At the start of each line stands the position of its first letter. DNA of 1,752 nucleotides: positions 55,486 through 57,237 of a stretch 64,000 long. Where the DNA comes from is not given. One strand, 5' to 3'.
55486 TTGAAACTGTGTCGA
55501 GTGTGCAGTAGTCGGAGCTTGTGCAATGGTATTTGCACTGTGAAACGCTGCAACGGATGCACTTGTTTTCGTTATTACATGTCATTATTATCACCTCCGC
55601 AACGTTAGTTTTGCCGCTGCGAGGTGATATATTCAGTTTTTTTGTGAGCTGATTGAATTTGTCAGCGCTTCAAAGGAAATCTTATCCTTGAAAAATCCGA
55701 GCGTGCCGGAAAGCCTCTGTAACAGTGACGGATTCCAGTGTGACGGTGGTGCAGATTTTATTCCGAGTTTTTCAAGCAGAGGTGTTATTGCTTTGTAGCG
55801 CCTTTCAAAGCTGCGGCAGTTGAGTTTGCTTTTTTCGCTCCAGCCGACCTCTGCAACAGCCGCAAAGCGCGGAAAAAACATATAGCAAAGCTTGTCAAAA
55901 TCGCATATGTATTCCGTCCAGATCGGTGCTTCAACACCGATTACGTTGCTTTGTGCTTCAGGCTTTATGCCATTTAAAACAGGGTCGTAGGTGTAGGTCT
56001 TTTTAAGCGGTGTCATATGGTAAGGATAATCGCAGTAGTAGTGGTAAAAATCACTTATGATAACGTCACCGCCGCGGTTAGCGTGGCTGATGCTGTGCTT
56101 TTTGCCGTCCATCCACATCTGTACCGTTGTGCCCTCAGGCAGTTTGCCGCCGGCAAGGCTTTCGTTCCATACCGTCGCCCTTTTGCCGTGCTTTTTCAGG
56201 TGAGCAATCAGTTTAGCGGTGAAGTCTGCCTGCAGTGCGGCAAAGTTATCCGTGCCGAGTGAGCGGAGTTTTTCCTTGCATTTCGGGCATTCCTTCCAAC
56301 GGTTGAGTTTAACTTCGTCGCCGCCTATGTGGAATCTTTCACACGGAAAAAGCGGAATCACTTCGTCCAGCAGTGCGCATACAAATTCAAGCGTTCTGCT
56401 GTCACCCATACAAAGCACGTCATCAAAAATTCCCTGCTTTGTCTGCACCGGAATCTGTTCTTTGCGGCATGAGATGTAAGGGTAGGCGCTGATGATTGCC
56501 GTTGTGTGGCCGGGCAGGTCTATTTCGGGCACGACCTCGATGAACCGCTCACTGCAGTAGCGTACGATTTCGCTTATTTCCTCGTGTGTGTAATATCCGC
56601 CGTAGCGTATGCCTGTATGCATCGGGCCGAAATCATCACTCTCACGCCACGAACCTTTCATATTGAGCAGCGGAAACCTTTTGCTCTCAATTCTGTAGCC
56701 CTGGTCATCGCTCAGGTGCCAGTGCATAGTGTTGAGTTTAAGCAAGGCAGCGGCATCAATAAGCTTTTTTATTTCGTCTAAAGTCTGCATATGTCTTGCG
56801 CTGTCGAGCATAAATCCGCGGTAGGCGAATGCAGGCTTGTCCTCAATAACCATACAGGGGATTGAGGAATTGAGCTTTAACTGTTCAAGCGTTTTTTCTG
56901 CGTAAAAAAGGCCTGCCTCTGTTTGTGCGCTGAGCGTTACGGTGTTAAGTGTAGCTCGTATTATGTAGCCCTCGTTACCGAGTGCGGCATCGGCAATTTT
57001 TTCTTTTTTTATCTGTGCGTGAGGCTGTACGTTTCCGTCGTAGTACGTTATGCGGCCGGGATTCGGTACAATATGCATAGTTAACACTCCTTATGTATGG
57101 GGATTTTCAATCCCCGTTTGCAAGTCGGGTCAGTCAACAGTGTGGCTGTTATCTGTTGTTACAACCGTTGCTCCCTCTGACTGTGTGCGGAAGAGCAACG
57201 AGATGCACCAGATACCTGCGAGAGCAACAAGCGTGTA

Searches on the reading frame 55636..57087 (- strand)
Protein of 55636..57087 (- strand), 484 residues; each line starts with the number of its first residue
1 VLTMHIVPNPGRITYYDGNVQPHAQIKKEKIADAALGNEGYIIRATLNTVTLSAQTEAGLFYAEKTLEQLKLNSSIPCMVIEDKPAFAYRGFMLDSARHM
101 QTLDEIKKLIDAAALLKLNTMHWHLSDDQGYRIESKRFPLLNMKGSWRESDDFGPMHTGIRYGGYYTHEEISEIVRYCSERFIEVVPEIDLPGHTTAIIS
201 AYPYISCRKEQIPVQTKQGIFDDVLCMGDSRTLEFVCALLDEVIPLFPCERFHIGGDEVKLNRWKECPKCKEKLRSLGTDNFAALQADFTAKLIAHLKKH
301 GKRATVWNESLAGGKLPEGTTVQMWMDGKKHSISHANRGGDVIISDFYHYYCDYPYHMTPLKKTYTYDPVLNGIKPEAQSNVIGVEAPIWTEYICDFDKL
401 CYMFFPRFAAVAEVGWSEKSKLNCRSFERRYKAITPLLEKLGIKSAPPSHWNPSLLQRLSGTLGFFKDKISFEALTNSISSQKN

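Call 24: search_protein_families(library=pfam, max_evalue=0.001, proteins=[window:55636-57087:-])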
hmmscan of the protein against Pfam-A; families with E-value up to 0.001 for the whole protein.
window:55636-57087:- (484 aa): 2 families
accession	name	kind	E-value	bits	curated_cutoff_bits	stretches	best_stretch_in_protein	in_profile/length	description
PF00728.28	Glyco_hydro_20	-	1.9e-98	330.5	22.3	1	87-418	1-347/348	Glycosyl hydrolase family 20, catalytic domain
PF02838.20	Glyco_hydro_20b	-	8.7e-10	39.9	26.1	1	20-83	57-123/124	Glycosyl hydrolase family 20, domain 2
